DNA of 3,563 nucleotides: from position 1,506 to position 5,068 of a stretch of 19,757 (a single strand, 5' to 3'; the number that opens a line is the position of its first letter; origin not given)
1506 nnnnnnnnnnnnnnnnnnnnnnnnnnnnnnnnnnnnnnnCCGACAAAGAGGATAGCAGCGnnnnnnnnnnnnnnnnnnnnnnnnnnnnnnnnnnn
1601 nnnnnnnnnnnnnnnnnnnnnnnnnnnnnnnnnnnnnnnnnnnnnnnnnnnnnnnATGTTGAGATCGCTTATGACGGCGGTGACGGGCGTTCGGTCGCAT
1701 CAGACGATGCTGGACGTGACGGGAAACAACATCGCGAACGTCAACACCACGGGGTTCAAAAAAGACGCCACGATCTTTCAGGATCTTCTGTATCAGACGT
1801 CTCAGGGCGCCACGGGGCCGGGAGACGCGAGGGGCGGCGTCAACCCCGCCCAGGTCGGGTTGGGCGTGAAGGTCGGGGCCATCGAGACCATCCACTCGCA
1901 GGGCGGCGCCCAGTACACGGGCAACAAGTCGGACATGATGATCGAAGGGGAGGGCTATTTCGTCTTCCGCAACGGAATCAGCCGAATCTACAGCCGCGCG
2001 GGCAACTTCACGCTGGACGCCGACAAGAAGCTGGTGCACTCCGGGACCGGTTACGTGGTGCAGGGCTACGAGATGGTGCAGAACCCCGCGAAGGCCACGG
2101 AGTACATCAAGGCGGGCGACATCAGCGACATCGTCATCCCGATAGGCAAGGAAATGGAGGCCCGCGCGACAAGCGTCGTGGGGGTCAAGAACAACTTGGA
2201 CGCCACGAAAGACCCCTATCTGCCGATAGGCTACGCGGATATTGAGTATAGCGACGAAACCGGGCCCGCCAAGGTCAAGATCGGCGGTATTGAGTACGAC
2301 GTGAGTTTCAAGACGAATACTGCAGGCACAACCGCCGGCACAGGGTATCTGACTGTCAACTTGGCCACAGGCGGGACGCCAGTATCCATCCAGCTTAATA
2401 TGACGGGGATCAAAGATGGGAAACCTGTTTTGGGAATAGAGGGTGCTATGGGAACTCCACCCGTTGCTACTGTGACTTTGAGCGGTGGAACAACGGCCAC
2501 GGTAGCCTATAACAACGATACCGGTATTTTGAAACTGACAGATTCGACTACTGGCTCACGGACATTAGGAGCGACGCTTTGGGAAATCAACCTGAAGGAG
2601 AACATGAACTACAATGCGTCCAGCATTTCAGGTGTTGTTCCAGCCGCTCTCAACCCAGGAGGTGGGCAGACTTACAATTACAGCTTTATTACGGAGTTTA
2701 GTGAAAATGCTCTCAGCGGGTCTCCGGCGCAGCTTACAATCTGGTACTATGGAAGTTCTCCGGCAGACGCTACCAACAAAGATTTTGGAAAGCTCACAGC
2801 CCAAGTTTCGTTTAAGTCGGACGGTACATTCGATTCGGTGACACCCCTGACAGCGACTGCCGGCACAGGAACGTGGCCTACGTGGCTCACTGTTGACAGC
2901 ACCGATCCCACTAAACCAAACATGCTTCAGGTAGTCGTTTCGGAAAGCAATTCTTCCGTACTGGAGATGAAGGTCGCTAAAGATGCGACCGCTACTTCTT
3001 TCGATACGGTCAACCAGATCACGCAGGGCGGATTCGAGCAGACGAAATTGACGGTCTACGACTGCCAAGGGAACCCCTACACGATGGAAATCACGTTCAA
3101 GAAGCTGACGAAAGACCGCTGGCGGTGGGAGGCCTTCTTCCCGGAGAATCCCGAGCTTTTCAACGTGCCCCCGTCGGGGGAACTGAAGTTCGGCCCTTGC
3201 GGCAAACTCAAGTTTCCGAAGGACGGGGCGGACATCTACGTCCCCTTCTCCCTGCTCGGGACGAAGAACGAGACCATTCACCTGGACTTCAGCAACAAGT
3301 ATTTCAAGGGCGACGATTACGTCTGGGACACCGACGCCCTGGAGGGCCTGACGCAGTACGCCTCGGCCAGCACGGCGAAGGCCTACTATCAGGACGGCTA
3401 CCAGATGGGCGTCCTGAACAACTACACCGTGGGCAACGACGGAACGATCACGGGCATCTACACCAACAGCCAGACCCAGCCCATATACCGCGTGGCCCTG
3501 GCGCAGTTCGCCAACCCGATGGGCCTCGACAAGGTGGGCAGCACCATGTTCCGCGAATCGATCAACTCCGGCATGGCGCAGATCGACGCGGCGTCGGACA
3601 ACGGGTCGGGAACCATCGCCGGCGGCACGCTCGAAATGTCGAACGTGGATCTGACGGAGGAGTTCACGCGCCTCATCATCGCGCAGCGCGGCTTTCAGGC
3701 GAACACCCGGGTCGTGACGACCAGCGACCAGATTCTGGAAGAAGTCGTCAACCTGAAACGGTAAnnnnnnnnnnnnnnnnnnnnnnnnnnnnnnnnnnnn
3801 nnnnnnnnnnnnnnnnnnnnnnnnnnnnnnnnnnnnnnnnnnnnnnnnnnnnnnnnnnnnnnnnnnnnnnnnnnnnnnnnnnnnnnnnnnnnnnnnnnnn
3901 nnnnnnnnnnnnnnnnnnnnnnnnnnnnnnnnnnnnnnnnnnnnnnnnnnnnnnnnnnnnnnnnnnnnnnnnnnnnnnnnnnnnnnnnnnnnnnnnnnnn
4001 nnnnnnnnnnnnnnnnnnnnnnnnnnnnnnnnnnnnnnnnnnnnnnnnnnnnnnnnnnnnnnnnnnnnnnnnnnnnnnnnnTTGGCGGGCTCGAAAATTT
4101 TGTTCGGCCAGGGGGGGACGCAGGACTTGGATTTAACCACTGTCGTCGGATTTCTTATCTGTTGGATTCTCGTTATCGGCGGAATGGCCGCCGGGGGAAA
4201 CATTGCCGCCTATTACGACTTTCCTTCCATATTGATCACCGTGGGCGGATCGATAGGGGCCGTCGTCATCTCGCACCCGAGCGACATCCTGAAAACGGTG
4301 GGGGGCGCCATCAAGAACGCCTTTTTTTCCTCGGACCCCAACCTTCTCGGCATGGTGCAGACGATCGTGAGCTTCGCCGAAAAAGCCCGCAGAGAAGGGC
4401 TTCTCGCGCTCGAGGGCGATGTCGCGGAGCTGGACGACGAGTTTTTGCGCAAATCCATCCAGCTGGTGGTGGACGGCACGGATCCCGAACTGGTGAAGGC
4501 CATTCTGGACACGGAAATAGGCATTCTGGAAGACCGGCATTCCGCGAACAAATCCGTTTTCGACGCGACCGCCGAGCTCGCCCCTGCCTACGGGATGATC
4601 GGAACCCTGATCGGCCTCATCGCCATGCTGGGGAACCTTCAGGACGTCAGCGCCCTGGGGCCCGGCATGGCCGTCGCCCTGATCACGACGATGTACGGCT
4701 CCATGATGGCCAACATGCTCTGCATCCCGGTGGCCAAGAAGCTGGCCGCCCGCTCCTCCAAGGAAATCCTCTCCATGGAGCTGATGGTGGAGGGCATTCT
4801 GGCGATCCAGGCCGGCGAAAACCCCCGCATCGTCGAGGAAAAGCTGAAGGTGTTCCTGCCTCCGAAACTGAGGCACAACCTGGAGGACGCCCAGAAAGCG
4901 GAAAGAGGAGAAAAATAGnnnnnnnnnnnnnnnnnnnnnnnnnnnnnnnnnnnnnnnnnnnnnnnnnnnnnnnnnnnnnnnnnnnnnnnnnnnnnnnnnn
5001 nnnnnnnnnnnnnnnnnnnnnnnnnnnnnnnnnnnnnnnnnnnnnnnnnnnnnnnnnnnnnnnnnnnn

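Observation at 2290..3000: Compositional island inside flgE: the central hook surface domain has much lower GC and different codon usage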

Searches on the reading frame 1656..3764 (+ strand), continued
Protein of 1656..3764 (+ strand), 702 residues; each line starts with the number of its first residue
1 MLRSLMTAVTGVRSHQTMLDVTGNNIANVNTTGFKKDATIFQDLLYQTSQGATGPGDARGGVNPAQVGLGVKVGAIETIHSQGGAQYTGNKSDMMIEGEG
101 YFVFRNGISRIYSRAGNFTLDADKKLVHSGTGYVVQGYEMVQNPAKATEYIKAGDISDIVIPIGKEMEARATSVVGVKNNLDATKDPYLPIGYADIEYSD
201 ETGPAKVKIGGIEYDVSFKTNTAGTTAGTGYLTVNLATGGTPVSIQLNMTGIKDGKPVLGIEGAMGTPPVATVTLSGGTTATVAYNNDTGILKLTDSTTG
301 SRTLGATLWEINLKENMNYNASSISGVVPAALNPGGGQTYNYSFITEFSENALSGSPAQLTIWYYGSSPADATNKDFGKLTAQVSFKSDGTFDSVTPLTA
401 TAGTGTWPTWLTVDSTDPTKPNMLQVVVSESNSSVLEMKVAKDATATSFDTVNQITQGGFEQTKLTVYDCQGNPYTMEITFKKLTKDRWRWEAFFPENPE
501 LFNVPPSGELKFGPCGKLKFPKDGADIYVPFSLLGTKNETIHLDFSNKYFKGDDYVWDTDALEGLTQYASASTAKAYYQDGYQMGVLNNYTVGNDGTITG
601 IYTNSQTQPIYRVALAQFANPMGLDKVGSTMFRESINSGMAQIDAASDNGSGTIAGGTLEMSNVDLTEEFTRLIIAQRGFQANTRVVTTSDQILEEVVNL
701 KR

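Call 56: find_encoding_contigs(protein=P0003, flank=3000, max_places=1)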
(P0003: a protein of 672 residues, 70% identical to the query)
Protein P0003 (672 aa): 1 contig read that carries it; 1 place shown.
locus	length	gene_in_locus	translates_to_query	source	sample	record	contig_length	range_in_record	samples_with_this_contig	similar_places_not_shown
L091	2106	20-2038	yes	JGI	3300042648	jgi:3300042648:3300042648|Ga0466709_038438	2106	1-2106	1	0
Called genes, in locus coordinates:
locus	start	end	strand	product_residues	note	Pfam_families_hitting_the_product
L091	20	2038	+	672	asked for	PF00460:Flg_bb_rod, PF22692:LlgE_F_G_D1, PF07559:FlgE_D2, PF06429:Flg_bbr_C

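Call 61: fold_search(model_id=the predicted structure, library=pdb)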
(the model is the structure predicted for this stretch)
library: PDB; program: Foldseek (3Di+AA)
matches with E <= 10: 705; with E <= 0.001: 42
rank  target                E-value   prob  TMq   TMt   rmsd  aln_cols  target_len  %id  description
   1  5jxl                  2.7e-21  1.00  0.35  0.30  27.9       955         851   20  Cryo-EM structure of the flagellar hook of Campylobacter jejuni (released 2016-11-16)
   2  7cbm_DA               5.7e-18  1.00  0.38  0.64  13.2       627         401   18  Cryo-EM structure of the flagellar distal rod with partial hook from Salmonella (released 2021-04-28)
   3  6k9q_Q                1.8e-16  1.00  0.36  0.60  13.4       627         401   18  Structure of the native supercoiled hook as a universal joint (released 2020-02-12)
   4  9go6_1                2.7e-16  1.00  0.36  0.60  12.9       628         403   18  Salmonella hook-filament junction complex (released 2025-04-09)
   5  8z5y_D                3.6e-16  1.00  0.23  0.36  20.3       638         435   15  Cryo-EM structure of the L-hook of the polar flagellum (released 2025-10-22)
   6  5az4_A                6.7e-16  1.00  0.37  0.36  19.0       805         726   15  Crystal structure of a 79KDa fragment of FlgE, the hook protein from Campylobacter jejuni (released 2016-10-05)
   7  5npy                  1.1e-14  1.00  0.35  0.50  12.5       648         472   14  Crystal structure of Helicobacter pylori flagellar hook protein FlgE2 (released 2017-11-15)
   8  6jzt_A                1.1e-14  1.00  0.36  0.62  13.3       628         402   18  Structure of the bacterial flagellar hook from Salmonella typhimurium (released 2019-07-17)
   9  3a69                  2.7e-14  1.00  0.35  0.67  12.9       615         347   17  Atomic model of the bacterial flagellar hook based on docking an X-ray derived structure and terminal two alpha-helices  (released 2009-12-15)
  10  9u7y_FB               3.0e-14  1.00  0.36  0.71  14.0       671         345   16  Structure of the tip region of the intial complex in bacterial flagellar filament assembly at 3.68 angstroms resoluti (released 2026-04-01)
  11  9u7y_FE               1.3e-13  1.00  0.37  0.68  14.3       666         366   18  Structure of the tip region of the intial complex in bacterial flagellar filament assembly at 3.68 angstroms resoluti (released 2026-04-01)
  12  9u7y_FC               3.4e-13  1.00  0.36  0.71  10.2       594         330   17  Structure of the tip region of the intial complex in bacterial flagellar filament assembly at 3.68 angstroms resoluti (released 2026-04-01)
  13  9u7y_FI               6.2e-12  1.00  0.37  0.70  13.9       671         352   18  Structure of the tip region of the intial complex in bacterial flagellar filament assembly at 3.68 angstroms resoluti (released 2026-04-01)
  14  1wlg_A                8.4e-12  1.00  0.32  0.69   9.8       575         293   15  Crystal structure of FlgE31, a major fragment of the hook protein (released 2004-11-02)
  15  9u7y_FA               2.3e-11  1.00  0.37  0.71  10.4       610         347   16  Structure of the tip region of the intial complex in bacterial flagellar filament assembly at 3.68 angstroms resoluti (released 2026-04-01)
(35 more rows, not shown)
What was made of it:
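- On FlgE flagellar hook protein: Foldseek top hit is 5JXL at E 2.7e-21 (call 61).
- Closest known: Campylobacter jejuni FlgE, with its hypervariable central region. Same: C. jejuni FlgE is the best full-length Foldseek match (5JXL, E 2.7e-21, call 61).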

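Call 63: find_encoding_contigs(protein=P0001, flank=1000, max_places=2)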
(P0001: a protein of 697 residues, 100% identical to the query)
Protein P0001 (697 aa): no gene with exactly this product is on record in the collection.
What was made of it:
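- Tried and rejected: Look-up of the window's own protein (P0001) to learn the sample: not on record (call 63).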

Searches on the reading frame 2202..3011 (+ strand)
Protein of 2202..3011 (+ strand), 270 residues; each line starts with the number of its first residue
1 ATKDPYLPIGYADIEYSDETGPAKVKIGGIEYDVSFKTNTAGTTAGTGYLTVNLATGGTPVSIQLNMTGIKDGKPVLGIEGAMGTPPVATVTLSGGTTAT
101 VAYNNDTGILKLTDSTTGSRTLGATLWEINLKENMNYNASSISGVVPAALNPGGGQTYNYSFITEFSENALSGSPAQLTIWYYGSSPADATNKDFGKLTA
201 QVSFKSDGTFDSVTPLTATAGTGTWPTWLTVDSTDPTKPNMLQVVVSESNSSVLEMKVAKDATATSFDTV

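Call 28: find_homologous_proteins(query=window:2211-3005:+)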
Query window:2211-3005:+ (265 aa): 3 proteins with E <= 0.001 among 2899 candidates.
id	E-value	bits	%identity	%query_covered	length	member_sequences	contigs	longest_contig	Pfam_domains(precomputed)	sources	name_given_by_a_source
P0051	6.8e-53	198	53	99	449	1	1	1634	PF00460.26,PF22692.2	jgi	jgi:flagellar hook protein FlgE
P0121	6.0e-31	126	50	68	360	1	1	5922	PF00460.26,PF22692.2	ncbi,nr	ncbi:MAG: flagellar hook-basal body complex protein, partial [Synergistaceae bacterium]|nr:flagellar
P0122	6.2e-20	90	45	67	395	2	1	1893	PF06429.19,PF07559.20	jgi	jgi:flagellar hook protein FlgE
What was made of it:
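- Tried and rejected: A word-indexed search with the centre alone gave only 3 hits, at most 53% identical (call 28).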

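Call 38: search_protein_representatives(protein=window:2211-3005:+)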
Query: 265 residues. Proteins with E-value up to 0.001 (for the whole library): 9; up to 1e-10: 6; up to 1e-30: 1. The best 9 are listed.
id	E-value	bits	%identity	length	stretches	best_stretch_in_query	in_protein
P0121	1.9e-31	125.7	56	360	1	1-180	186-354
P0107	9.7e-30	120.1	48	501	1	3-261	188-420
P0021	1.4e-20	90.1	39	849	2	42-211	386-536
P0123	2.7e-16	76.1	45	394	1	98-261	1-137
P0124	1.2e-14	70.7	54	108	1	64-181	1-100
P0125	5.5e-14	68.5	39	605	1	2-211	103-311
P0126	6.0e-10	55.3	37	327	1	2-172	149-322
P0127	1.0e-07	48.0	35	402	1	91-223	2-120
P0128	4.4e-07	45.9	41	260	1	2-185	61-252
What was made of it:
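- On Epsilonproteobacterial-type outer hook domains D3/D4: An exhaustive phmmer search of 1.84 billion representatives found 9 hits, of which three carry ids from the flgE search (two source-named FlgE) and the rest went unexamined (call 38).
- No donor-like sequence exists in the very large protein sets searched (calls 28, 38).
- Tried and rejected: An exhaustive phmmer search gave 9 hits, at most 56% identical; three carry ids from the flgE search and the others were not examined (call 38).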

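Call 82: predict_structure(alignment_id=A3)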
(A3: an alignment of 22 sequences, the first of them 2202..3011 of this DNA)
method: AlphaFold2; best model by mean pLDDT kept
length: 270 residues; sequences in the alignment: 22
mean_pLDDT: 79.2   pTM: 0.76
mean pLDDT of the five models: 79.2, 77.4, 76.9, 76.5, 75.6
residues with pLDDT >= 90: 90; 70-90: 114; 50-70: 45; < 50: 21
segments of 3 or more residues with pLDDT < 50: 1-17, 82-85
pLDDT, mean of each block of 10 residues (from residue 1): 28 48 83 87 77 90 90 85 57 92 90 87 91 80 76 72 84 88 74 81 94 88 68 62 93 91 82
secondary structure, 60 per line:
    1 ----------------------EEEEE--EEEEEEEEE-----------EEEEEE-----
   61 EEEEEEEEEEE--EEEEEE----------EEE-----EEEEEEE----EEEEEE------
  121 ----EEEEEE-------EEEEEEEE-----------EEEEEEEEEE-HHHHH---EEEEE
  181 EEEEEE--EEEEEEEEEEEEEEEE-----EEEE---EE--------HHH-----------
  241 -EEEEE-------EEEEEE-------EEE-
elements in order: E23-27 E30-38 E50-55 E61-71 E74-79 E90-92 E98-104 E109-114 E125-130 E138-145 E157-166 H168-172 E176-186 E189-204 E210-213 E242-246 E254-259 E267-269

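Call 86: search_protein_families(library=pfam, proteins=[window:2202-3011:+], max_evalue=1)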
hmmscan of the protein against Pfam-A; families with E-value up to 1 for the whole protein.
window:2202-3011:+ (270 aa): 0 families
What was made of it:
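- Closest known: Campylobacter jejuni FlgE, with its hypervariable central region. Different: It has no Pfam family (call 86), and its sequence relatives are only Synergistota-type FlgEs (call 38).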

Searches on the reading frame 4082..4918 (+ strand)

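Call 9: search_protein_families(library=pfam, proteins=[window:4082-4918:+])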
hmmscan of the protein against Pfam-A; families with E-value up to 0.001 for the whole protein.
window:4082-4918:+ (278 aa): 2 families
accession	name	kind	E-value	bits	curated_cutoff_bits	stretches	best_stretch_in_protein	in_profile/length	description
PF01618.21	MotA_ExbB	-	6.3e-32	110.4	22.9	1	116-233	4-126/127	MotA/TolQ/ExbB proton channel family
PF20560.3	MotA_N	-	1.2e-08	35.5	27.3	1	21-93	1-75/91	Motility protein A N-terminal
